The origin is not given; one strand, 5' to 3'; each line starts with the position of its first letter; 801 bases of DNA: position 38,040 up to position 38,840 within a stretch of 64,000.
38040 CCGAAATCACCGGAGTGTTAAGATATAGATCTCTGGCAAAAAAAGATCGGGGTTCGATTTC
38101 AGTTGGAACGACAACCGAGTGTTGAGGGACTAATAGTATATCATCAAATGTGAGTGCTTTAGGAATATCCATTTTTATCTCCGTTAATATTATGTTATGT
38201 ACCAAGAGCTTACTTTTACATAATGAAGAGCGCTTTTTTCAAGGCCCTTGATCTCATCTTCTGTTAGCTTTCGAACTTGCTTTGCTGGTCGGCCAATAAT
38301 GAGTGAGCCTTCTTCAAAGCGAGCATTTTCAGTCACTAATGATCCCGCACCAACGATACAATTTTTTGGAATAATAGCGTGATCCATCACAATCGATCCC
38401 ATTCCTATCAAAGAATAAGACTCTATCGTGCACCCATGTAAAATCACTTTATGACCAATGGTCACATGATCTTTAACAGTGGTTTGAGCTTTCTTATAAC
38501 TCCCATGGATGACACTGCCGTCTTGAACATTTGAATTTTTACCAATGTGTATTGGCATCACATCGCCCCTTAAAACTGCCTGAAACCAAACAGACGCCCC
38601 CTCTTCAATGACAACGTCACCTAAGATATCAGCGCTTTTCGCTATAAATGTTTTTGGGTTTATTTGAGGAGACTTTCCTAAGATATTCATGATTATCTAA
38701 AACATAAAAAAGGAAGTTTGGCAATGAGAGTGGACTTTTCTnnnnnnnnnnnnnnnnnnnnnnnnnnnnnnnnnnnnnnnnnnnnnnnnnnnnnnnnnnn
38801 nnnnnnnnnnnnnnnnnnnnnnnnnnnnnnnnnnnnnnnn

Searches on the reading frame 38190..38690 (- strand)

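Call 50: search_protein_families(library=pfam, proteins=[window:38190-38690:-], max_evalue=0.01)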
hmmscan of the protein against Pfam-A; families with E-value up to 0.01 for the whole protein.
window:38190-38690:- (166 aa): 4 families
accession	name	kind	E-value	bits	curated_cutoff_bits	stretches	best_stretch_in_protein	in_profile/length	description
PF00132.30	Hexapep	-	2.3e-16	59.1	27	3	86-120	1-35/36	Bacterial transferase hexapeptide (six repeats)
PF25084.1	LbH_EIF2B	-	5.8e-10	39.6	54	2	15-111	11-103/105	EIF2B subunit epsilon LbH domain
PF21711.3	DCTN5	-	5.2e-05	23.4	40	1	26-113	34-122/182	Dynactin subunit 5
PF24894.1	Hexapep_GlmU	-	0.0063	17.1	23.3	0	50-116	22-86/104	GlmU-like, C-terminal hexapeptide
